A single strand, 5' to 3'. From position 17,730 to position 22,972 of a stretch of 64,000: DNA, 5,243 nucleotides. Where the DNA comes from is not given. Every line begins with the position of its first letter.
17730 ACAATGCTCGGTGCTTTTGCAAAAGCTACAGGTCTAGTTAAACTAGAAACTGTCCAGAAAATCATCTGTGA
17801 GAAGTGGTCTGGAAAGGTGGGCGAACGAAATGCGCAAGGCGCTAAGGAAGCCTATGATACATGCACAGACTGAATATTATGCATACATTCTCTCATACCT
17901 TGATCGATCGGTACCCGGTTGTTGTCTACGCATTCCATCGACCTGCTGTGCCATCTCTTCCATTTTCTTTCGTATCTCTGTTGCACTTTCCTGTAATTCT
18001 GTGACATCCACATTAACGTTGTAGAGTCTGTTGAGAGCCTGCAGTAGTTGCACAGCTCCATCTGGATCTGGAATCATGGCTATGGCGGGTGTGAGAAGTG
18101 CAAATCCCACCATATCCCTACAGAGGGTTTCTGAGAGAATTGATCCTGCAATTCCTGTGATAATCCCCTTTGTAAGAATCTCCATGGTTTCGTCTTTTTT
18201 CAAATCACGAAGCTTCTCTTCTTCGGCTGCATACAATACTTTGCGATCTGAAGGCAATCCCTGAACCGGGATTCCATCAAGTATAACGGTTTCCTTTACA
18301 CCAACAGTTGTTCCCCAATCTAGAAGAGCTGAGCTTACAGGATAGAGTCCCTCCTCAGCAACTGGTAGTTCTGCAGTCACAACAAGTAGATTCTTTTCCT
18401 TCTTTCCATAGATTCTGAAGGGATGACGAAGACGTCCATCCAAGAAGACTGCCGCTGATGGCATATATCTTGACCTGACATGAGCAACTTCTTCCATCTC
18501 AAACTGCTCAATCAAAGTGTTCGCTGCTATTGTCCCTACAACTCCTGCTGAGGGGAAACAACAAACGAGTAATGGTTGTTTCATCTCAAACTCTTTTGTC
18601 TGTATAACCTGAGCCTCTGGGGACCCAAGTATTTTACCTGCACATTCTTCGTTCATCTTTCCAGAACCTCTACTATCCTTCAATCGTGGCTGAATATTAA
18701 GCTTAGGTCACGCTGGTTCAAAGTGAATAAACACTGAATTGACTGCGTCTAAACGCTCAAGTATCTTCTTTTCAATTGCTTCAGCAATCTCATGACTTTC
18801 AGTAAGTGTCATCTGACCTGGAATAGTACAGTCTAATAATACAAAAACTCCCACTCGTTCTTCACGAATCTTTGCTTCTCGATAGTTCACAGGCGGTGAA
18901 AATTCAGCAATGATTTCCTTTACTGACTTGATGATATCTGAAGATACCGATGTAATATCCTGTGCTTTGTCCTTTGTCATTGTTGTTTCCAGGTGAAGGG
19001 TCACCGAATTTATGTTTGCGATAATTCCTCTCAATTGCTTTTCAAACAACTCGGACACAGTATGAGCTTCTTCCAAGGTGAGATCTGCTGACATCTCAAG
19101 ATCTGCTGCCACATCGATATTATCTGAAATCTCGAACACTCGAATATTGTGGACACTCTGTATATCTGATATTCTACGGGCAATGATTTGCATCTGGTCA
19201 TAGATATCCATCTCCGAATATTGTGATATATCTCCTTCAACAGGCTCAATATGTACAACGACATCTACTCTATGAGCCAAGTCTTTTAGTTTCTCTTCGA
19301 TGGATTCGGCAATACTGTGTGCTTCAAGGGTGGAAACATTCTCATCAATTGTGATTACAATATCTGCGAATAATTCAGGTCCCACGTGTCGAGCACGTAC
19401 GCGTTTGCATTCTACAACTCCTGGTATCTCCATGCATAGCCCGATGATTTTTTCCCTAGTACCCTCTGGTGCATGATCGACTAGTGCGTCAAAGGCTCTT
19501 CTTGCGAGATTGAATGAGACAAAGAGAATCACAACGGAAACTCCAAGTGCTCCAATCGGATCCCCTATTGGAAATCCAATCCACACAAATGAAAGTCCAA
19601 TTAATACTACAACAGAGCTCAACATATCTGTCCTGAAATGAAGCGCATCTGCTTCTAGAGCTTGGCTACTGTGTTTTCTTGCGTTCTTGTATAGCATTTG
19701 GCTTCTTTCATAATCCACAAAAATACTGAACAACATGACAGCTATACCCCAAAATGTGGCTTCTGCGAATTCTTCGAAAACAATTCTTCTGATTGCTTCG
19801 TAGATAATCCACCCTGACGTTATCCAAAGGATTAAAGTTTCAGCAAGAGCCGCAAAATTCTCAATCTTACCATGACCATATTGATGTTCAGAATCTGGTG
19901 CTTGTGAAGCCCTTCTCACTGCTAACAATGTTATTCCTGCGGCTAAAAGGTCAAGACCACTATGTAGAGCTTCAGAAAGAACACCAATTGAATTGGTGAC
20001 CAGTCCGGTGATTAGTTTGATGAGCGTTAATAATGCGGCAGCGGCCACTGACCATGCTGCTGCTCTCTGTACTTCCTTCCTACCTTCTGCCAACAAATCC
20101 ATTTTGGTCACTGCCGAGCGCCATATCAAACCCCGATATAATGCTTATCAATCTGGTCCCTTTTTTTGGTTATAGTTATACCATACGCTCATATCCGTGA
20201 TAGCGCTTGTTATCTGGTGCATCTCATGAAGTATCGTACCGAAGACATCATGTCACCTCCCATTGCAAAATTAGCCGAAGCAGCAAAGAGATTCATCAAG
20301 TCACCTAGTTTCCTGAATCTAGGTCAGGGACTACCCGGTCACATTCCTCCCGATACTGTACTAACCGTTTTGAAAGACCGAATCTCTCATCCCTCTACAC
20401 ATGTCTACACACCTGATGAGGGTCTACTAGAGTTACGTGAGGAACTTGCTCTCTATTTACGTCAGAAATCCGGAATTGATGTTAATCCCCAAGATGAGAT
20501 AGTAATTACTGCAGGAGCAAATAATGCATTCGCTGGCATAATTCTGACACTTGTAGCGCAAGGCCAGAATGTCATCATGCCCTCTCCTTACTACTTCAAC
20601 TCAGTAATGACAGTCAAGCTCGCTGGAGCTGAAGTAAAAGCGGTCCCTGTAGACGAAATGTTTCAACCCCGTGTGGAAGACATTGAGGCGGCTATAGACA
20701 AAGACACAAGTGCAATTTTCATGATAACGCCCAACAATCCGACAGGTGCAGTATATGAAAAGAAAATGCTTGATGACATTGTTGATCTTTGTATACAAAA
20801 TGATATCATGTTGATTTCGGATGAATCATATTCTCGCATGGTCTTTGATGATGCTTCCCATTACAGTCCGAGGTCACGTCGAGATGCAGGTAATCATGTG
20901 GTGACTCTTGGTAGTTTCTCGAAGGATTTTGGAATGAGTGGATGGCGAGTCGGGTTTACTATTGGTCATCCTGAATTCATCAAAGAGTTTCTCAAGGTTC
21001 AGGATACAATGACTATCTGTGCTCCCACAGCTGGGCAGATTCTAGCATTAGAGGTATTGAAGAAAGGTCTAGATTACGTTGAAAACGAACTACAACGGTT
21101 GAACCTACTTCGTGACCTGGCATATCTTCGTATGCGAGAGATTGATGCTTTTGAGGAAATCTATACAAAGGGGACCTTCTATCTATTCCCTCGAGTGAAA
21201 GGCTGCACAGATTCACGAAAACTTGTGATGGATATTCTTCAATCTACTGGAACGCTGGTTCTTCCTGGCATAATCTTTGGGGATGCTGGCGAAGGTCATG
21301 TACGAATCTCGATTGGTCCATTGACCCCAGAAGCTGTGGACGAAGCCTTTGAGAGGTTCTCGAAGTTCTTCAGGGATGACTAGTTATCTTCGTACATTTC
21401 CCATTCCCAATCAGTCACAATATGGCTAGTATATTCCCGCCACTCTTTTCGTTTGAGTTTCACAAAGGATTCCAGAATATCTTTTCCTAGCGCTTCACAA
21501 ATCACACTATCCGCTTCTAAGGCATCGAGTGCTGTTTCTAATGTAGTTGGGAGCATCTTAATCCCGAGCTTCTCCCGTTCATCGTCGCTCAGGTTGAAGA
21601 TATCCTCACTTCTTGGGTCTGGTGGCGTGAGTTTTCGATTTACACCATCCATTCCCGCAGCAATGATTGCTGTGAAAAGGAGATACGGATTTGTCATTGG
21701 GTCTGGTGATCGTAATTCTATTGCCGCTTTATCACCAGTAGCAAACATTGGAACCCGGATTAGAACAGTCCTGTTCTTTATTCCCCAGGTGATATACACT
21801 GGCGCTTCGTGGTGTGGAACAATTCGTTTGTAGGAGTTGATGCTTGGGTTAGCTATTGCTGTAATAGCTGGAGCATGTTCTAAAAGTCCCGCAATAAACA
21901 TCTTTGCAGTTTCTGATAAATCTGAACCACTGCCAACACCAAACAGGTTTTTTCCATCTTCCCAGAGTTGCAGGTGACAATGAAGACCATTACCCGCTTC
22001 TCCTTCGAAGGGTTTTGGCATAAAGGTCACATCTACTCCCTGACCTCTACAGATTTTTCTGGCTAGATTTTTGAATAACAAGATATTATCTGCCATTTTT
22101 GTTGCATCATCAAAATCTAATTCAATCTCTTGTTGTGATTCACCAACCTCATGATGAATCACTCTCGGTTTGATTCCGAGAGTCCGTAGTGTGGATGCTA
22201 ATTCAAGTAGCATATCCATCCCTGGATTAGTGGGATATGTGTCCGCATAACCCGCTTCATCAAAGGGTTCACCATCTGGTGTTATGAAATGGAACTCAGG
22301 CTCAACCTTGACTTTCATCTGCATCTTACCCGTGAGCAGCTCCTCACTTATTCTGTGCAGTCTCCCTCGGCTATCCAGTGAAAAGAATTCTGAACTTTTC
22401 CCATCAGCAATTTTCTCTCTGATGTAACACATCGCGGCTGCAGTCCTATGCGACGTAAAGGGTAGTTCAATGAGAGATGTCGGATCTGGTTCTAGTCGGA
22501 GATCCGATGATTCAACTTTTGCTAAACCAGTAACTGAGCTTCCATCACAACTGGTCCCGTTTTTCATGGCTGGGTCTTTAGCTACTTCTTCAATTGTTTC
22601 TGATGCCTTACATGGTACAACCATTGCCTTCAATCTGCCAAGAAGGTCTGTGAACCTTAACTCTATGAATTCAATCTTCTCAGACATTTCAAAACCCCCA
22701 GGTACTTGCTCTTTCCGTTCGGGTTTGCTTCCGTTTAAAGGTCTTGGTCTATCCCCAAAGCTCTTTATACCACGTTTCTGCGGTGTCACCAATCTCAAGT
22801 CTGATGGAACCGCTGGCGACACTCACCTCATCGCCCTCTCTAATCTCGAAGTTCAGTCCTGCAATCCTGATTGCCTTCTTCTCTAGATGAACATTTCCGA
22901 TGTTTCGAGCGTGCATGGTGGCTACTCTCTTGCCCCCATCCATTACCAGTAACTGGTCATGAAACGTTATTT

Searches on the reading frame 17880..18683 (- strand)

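Call 35: search_protein_families(library=pfam, proteins=[window:17880-18683:-], max_evalue=0.00001)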
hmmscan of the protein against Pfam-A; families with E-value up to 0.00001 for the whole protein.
window:17880-18683:- (268 aa): 1 family
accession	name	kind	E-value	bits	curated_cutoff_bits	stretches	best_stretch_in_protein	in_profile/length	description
PF09754.15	PAC2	-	1.2e-40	140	25.8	1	43-245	5-215/215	PAC2 family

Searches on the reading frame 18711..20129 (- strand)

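Call 35: search_protein_families(library=pfam, proteins=[window:18711-20129:-], max_evalue=0.00001)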
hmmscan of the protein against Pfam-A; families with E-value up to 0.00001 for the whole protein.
window:18711-20129:- (473 aa): 2 families
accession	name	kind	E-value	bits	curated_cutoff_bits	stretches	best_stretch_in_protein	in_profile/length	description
PF01545.26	Cation_efflux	-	5.5e-45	154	26.6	1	27-217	4-198/198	Cation efflux family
PF16916.11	ZT_dimer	-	1.3e-38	131.3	26.7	3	221-296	2-77/78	Dimerisation domain of Zinc Transporter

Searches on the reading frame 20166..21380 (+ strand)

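Call 37: search_protein_families(library=pfam, proteins=[window:20166-21380:+], max_evalue=0.00001)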
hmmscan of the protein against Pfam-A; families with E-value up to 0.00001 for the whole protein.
window:20166-21380:+ (405 aa): 4 families
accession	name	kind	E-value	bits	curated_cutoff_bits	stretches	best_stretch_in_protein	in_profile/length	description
PF00155.27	Aminotran_1_2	-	2.4e-60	205.1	19.7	1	49-398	3-361/361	Aminotransferase class I and II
PF01041.23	DegT_DnrJ_EryC1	-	8.4e-08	32.3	19.8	1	119-219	46-145/360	DegT/DnrJ/EryC1/StrS aminotransferase family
PF00266.25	Aminotran_5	-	2.1e-06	27.4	21.5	1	104-221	56-177/371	Aminotransferase class-V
PF01053.26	Cys_Met_Meta_PP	-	2.2e-06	26.9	27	1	114-222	72-176/381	Cys/Met metabolism PLP-dependent enzyme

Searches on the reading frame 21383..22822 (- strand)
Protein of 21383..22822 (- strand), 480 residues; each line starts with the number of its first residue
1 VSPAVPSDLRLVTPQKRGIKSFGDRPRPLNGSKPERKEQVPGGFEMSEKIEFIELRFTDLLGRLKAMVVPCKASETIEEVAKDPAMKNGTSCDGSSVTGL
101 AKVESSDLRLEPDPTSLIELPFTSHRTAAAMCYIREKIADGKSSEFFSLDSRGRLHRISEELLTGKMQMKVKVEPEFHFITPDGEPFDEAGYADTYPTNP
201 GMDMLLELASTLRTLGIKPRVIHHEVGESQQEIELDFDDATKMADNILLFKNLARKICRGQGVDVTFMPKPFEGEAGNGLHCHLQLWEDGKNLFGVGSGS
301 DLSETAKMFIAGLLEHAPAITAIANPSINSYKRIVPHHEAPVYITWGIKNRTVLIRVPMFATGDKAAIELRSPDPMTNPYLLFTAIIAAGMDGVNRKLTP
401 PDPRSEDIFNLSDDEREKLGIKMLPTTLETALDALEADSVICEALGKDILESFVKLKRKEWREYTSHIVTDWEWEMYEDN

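Call 35: search_protein_families(library=pfam, proteins=[window:21383-22822:-], max_evalue=0.00001)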
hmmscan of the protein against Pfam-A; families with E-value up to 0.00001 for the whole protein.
window:21383-22822:- (480 aa): 2 families
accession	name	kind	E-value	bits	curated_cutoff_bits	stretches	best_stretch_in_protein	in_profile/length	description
PF00120.29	Gln-synt_C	-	1.2e-106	357.1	24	1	158-477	11-344/344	Glutamine synthetase, catalytic domain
PF03951.24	Gln-synt_N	-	1.4e-17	63.5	33.4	1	49-135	1-80/82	Glutamine synthetase, beta-Grasp domain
